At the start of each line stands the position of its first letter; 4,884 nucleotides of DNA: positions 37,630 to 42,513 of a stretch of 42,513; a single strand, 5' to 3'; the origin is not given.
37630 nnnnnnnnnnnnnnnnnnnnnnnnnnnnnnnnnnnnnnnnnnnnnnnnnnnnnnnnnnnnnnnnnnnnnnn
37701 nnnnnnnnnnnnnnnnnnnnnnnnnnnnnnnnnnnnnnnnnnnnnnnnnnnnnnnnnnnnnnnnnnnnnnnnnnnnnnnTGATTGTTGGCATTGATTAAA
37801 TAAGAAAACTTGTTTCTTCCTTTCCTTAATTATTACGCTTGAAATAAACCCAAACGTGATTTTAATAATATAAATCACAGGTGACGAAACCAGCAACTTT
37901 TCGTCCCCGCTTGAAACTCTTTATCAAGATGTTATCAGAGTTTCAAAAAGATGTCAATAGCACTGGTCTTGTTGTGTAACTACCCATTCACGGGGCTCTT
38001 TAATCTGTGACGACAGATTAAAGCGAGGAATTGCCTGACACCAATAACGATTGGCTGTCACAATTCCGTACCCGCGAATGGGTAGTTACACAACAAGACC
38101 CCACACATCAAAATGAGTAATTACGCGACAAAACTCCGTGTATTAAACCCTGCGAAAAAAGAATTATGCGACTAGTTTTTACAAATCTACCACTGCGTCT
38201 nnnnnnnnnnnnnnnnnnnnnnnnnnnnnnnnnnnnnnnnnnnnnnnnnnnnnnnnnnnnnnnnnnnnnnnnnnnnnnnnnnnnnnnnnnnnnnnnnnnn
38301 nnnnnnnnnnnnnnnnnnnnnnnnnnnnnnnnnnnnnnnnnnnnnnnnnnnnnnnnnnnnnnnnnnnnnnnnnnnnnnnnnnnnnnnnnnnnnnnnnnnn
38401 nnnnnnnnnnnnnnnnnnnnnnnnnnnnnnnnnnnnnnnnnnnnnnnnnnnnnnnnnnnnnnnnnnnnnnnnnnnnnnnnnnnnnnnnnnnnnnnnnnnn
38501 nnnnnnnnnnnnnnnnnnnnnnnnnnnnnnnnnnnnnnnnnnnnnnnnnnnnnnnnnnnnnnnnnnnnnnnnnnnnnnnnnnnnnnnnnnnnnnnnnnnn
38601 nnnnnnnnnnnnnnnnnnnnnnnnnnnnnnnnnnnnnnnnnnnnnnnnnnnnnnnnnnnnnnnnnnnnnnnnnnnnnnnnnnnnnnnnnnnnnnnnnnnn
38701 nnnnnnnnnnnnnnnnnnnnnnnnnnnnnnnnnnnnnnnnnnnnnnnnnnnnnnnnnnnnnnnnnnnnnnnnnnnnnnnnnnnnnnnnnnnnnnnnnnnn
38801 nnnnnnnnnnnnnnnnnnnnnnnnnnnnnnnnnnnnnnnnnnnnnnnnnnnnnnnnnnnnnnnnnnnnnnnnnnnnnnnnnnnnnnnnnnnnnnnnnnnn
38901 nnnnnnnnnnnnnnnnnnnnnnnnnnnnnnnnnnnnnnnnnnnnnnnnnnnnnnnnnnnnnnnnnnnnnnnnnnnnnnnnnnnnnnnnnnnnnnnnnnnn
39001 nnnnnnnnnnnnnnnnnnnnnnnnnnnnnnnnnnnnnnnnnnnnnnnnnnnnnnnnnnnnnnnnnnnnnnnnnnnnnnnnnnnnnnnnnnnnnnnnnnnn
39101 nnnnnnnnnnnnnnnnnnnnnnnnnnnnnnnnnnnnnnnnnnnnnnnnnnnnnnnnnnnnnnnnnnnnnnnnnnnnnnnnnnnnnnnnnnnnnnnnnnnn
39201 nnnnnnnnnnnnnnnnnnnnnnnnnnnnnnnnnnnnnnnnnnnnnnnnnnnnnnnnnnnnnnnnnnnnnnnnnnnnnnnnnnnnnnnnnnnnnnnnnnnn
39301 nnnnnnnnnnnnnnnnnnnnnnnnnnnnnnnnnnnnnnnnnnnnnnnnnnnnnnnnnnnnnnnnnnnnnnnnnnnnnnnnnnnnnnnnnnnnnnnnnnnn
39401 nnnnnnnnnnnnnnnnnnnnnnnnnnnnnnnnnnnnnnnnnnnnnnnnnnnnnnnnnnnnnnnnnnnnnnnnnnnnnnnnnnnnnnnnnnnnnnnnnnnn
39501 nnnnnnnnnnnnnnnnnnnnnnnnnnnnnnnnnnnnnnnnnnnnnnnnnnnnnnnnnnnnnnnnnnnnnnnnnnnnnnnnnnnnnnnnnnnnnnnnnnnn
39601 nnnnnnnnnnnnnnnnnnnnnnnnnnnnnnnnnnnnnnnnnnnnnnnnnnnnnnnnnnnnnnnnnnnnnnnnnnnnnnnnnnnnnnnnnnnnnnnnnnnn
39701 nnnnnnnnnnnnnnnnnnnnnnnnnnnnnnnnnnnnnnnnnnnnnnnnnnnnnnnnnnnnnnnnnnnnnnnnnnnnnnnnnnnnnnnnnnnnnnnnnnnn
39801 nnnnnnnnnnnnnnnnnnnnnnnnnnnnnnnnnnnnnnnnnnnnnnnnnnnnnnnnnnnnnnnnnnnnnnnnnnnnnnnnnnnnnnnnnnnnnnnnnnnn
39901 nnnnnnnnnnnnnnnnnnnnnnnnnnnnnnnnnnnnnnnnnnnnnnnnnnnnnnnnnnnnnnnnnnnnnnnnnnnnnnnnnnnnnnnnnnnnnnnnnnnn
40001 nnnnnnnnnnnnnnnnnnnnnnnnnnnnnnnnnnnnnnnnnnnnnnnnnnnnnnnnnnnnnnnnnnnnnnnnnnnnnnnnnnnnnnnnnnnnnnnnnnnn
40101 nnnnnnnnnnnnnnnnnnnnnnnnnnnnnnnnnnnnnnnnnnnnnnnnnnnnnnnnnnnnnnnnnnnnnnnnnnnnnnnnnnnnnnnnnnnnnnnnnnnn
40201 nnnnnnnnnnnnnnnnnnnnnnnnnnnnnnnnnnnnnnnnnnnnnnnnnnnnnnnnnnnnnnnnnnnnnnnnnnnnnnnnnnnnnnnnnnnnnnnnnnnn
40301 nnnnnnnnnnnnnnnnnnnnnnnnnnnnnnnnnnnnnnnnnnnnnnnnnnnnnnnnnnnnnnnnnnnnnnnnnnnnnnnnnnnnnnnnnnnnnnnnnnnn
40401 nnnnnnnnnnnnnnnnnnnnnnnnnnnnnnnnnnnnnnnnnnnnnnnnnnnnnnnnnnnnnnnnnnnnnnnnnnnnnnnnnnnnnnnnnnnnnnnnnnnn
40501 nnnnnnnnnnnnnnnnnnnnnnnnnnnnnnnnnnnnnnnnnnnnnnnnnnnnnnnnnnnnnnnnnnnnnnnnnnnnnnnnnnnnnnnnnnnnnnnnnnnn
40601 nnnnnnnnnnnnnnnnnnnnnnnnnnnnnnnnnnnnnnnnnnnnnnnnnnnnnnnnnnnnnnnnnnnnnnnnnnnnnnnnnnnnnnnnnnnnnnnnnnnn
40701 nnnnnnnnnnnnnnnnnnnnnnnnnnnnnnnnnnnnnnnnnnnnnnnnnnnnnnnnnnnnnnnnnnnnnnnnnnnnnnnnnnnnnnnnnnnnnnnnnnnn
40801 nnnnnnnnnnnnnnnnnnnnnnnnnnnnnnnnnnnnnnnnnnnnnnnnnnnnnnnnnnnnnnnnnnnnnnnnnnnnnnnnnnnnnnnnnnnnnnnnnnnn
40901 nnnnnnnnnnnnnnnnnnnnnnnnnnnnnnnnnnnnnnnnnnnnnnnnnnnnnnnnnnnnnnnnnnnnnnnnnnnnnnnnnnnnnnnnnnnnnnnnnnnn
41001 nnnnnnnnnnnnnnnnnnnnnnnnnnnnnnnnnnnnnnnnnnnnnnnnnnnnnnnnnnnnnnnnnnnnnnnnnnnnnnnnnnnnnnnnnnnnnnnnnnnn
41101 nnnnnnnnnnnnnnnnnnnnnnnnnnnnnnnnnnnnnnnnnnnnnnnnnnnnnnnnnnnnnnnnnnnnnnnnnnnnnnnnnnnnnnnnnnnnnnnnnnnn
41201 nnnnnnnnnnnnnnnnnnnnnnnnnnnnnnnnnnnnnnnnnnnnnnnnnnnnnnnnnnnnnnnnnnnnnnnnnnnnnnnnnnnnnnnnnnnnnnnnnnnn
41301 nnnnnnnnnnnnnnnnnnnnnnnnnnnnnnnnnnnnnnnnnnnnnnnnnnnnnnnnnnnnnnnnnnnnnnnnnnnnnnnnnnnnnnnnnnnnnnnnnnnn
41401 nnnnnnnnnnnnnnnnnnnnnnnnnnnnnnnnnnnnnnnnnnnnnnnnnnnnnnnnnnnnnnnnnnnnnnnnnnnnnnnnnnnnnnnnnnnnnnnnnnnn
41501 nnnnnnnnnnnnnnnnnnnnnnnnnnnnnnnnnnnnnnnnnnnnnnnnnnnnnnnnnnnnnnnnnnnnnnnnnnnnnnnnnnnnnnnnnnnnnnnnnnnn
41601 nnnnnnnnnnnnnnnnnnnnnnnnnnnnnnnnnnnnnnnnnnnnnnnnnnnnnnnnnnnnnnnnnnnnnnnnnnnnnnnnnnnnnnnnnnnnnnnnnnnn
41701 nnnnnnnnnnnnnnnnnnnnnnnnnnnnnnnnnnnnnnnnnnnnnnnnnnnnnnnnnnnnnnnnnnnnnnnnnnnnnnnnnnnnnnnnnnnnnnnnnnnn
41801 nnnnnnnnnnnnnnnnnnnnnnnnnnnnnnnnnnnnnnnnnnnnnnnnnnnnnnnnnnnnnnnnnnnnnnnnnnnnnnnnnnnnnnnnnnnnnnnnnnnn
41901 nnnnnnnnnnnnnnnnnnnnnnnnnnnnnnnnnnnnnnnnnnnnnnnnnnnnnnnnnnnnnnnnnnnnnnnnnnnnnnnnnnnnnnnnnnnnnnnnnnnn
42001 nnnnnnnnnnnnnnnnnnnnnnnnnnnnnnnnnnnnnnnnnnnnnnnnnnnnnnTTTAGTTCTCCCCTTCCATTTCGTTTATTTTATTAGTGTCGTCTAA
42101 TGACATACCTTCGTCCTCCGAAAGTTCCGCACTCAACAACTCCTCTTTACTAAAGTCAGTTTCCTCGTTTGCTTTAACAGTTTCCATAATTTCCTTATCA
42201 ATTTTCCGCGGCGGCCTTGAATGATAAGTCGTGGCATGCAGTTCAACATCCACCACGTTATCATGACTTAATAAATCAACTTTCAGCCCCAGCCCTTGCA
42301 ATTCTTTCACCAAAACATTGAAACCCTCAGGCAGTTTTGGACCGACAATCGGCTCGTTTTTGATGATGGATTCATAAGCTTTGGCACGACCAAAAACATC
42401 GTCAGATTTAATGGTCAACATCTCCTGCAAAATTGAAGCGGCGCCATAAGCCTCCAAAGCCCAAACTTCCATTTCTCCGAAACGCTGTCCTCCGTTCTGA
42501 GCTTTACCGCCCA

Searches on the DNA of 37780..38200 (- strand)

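Call 60: search_rna_families(source=window, start=37780, end=38200, threshold=evalue, max_evalue=10)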
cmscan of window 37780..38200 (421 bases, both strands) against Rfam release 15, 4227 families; matches with E-value up to 10: 1.
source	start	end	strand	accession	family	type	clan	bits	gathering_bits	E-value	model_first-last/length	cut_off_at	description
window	37946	37985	-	RF02702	AgvB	Gene; sRNA;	-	17.4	56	0.76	1-62/62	no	Anti GcvB sRNA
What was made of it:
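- On Any curated RNA family (Rfam 15): For the element, the only hit was a chance-level one at E=0.76 (call 60).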

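Call 73: search_dna_similar(query=window:37960-38105:-, collection=plasmids, mode=distant, max_evalue=1, max_rows=10)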
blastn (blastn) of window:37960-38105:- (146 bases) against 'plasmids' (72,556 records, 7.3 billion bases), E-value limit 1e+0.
Records with a match: 1; places in all: 1; records where one place covers at least 80% of the query: 0.
Best place of each record, by identity: >=99% 1.
By first word of the organism name: Arthrobacter 1.
By predicted mobility (MOB-suite, as given by PLSDB): mobilizable 1.
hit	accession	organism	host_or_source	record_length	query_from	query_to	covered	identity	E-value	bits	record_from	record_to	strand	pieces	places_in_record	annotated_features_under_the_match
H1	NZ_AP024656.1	Arthrobacter sp. NicSoilB8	-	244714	32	53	15%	100.0%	4e-1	41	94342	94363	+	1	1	MFS transporter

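Call 74: search_dna_similar(query=window:37960-38105:-, collection=phages, mode=distant, max_evalue=1, max_rows=10)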
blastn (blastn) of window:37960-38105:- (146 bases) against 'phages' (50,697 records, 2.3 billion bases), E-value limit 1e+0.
No match.
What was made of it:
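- Tried and rejected: blastn of the element against plasmids and phages found only a 22-nt chance match (calls 73, 74).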

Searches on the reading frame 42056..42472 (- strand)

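Call 13: search_protein_families(library=pfam, proteins=[window:42056-42472:-])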
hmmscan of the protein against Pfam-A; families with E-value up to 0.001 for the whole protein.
window:42056-42472:- (138 aa): 1 family
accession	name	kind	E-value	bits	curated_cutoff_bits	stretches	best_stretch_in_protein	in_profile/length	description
PF04560.25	RNA_pol_Rpb2_7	-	7.1e-20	71.7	32.1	1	1-68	8-85/87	RNA polymerase Rpb2, domain 7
